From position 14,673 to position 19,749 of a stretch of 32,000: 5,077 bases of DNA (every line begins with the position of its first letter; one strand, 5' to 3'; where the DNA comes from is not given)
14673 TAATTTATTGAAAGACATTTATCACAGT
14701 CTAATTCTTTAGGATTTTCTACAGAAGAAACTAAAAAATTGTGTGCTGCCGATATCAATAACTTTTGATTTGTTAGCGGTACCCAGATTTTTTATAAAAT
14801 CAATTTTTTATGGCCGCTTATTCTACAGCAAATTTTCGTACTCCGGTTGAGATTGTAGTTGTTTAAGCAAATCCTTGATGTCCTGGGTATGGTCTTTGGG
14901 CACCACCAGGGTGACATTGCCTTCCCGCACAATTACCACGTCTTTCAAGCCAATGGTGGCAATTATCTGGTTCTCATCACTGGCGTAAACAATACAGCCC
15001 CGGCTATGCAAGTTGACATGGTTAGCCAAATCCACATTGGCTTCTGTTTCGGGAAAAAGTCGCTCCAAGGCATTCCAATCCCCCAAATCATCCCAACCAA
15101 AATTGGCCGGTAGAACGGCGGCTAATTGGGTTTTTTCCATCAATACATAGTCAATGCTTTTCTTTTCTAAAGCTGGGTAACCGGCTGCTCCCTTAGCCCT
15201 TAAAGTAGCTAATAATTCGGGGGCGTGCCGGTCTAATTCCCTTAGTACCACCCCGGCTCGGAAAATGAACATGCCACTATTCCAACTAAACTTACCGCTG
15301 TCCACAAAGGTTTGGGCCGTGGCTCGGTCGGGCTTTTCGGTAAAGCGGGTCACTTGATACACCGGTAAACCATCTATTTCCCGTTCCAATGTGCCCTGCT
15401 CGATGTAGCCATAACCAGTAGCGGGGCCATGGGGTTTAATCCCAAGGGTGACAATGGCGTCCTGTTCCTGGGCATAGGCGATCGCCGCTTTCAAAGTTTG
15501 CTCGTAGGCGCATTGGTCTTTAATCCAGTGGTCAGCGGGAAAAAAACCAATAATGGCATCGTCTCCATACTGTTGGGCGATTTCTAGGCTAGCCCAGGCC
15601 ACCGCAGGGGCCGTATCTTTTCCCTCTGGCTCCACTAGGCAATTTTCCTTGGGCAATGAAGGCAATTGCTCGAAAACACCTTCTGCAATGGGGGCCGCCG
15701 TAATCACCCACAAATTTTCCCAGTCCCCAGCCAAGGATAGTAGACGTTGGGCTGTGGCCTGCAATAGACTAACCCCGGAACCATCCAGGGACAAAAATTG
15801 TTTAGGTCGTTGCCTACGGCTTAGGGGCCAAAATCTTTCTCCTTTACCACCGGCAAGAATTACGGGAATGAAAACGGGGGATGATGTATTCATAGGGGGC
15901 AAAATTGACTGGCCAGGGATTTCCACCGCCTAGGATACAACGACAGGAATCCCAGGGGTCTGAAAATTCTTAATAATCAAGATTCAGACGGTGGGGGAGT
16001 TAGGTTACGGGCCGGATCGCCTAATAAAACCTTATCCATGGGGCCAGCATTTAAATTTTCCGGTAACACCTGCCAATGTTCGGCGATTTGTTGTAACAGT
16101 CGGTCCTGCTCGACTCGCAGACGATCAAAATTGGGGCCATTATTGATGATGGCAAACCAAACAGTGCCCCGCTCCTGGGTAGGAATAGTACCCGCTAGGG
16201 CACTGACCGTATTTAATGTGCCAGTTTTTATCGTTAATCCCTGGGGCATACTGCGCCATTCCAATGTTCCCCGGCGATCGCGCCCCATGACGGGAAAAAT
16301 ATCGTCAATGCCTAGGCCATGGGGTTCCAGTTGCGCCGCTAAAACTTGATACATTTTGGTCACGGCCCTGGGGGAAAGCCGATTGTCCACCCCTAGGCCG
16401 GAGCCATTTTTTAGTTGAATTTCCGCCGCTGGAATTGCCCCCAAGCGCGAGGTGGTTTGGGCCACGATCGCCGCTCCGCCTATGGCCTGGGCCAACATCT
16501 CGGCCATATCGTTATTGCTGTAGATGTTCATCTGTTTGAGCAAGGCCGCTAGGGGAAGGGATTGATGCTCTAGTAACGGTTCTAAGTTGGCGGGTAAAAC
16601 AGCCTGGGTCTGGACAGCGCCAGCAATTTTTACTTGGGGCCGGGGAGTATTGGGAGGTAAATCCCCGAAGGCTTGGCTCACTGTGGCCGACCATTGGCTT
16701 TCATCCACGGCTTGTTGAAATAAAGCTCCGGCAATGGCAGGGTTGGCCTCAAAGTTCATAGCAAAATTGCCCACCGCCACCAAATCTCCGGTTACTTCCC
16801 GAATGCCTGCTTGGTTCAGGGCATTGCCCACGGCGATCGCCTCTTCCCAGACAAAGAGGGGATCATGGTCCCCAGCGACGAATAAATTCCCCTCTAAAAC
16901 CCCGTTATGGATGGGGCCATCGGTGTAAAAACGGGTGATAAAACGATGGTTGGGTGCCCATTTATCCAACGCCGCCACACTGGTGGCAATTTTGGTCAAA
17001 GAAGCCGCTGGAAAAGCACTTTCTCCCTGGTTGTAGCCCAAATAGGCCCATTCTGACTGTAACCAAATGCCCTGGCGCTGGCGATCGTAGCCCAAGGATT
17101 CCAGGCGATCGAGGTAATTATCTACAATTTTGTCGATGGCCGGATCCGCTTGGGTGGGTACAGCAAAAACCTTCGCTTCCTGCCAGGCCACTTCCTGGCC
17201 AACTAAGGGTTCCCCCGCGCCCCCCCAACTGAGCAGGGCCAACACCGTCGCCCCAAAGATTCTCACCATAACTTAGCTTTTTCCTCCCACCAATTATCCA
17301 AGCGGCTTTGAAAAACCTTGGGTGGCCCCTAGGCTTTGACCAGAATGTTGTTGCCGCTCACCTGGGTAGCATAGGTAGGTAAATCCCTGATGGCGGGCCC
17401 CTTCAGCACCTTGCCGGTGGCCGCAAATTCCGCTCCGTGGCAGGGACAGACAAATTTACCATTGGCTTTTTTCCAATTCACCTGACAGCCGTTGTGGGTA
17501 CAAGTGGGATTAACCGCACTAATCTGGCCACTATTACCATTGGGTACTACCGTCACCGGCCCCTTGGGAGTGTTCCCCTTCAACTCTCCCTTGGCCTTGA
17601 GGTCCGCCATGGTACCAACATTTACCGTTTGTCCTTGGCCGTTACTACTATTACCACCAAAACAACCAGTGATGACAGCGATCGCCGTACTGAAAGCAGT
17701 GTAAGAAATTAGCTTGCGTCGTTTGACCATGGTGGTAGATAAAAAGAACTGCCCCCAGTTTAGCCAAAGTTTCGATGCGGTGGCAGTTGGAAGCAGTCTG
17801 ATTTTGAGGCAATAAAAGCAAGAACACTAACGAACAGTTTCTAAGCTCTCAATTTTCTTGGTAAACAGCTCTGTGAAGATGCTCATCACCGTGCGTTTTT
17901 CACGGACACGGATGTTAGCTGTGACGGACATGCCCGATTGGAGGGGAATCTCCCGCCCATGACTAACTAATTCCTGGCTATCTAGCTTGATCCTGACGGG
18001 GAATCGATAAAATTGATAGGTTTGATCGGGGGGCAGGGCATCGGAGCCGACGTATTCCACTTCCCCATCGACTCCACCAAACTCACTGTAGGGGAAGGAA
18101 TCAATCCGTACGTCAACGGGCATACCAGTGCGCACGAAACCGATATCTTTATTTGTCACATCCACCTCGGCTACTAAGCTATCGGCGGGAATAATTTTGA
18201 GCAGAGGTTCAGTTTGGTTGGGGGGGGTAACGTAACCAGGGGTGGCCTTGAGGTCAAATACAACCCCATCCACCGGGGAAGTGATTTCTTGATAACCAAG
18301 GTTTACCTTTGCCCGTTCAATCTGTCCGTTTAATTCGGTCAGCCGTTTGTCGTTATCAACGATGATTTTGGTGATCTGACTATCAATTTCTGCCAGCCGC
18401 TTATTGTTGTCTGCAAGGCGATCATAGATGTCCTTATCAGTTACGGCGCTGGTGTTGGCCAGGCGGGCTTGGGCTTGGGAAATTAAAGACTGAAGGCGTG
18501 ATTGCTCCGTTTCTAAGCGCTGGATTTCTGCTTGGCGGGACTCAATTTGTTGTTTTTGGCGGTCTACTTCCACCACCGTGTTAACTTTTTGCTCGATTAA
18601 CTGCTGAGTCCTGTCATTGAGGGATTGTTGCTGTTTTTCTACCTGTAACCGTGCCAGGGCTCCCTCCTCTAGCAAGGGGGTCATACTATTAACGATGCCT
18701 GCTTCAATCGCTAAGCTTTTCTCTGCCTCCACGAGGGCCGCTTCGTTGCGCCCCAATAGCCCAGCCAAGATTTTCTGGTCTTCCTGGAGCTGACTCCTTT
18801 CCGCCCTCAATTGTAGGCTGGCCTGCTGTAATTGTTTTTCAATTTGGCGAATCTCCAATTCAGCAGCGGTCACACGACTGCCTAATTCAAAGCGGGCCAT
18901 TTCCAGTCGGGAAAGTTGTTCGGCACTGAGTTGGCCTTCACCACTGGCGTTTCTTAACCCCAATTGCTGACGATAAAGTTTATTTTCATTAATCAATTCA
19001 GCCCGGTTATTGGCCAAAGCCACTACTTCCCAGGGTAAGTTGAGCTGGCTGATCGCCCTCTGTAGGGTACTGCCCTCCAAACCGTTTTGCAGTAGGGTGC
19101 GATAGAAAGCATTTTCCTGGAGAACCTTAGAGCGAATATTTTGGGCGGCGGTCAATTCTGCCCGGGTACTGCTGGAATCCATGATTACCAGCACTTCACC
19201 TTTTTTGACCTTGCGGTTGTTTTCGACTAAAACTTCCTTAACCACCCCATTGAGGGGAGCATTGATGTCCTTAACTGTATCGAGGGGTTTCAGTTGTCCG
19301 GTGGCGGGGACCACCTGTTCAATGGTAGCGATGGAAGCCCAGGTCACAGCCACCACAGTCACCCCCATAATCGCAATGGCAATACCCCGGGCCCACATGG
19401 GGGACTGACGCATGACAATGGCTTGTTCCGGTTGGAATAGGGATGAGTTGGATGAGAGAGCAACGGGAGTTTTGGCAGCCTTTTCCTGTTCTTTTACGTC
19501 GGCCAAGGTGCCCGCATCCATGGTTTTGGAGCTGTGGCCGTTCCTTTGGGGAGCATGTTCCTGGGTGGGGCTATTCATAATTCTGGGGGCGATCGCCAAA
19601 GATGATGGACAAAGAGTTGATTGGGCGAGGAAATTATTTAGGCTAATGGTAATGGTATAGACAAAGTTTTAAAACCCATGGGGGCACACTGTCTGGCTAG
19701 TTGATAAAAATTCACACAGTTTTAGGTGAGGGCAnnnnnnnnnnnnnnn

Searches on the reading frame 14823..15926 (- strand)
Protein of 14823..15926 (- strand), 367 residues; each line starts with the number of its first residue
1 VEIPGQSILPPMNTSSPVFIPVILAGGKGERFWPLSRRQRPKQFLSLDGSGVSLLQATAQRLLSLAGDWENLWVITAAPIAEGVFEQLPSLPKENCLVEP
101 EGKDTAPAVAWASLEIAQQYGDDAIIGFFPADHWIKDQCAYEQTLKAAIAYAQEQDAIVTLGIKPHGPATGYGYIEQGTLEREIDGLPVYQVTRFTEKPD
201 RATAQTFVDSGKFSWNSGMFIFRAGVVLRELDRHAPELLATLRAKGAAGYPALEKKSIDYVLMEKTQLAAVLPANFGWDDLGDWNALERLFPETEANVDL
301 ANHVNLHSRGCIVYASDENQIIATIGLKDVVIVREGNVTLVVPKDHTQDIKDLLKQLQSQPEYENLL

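Call 25: search_protein_families(library=pfam, proteins=[window:14823-15926:-], max_evalue=0.001)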
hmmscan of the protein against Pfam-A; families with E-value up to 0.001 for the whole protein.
window:14823-15926:- (367 aa): 3 families
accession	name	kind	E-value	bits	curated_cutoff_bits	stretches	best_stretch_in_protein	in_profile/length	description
PF00483.29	NTP_transferase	-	3.9e-55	187.5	21.2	1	21-294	2-242/245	Nucleotidyl transferase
PF22640.1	ManC_GMP_beta-helix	-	2.9e-17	62.7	27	1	302-357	2-55/55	MannoseP isomerase/GMP-like beta-helix domain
PF12804.13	NTP_transf_3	-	0.00011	22.9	27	1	22-91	2-58/160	MobA-like NTP transferase domain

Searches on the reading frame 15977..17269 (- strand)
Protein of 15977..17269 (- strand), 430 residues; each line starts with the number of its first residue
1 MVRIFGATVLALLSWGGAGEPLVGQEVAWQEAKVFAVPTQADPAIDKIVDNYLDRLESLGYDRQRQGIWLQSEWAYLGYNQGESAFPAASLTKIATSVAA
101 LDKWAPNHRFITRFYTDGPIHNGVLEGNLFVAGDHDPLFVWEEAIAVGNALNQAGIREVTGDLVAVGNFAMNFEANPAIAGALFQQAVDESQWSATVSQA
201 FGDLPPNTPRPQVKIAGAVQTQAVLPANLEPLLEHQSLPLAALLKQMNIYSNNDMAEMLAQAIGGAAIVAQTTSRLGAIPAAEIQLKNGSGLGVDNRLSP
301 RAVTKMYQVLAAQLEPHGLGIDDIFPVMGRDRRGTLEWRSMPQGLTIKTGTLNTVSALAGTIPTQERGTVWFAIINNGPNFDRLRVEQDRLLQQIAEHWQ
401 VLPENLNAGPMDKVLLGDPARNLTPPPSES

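Call 25: search_protein_families(library=pfam, proteins=[window:15977-17269:-], max_evalue=0.001)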
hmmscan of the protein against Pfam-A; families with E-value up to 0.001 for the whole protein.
window:15977-17269:- (430 aa): 2 families
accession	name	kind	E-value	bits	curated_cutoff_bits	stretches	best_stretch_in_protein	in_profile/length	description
PF02113.21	Peptidase_S13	-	1.4e-44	153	22.8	2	213-381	248-425/444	D-Ala-D-Ala carboxypeptidase 3 (S13) family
PF13354.11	Beta-lactamase2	-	8.2e-07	29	22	1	230-374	65-212/214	Beta-lactamase enzyme family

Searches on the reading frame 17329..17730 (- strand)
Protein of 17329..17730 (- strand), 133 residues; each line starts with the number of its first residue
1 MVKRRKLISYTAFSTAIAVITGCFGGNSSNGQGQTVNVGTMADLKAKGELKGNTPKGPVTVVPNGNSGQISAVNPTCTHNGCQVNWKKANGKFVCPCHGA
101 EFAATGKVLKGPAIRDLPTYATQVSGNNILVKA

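Call 25: search_protein_families(library=pfam, proteins=[window:17329-17730:-], max_evalue=0.001)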
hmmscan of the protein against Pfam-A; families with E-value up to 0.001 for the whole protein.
window:17329-17730:- (133 aa): 1 family
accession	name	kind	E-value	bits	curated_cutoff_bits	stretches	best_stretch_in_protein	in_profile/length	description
PF00355.32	Rieske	-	1e-15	57.8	20.3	1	36-120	3-87/88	Rieske [2Fe-2S] domain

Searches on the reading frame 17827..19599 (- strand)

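Call 25: search_protein_families(library=pfam, proteins=[window:17827-19599:-], max_evalue=0.001)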
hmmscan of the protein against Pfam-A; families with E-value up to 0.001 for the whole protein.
window:17827-19599:- (590 aa): 4 families
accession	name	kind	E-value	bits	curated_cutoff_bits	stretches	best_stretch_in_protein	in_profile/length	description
PF13437.12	HlyD_3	-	2.1e-22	80.3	22.2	1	439-556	2-106/106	HlyD family secretion protein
PF16576.10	HlyD_D23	-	4.8e-10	39.5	30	1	426-527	98-194/214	Barrel-sandwich domain of CusB or HlyD membrane-fusion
PF13533.13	Biotin_lipoyl_2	-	3.9e-06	27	29.8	1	112-141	3-32/32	Biotin-lipoyl like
PF00364.28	Biotin_lipoyl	-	2.4e-05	24.5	22.1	0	111-140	44-73/73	Biotin-requiring enzyme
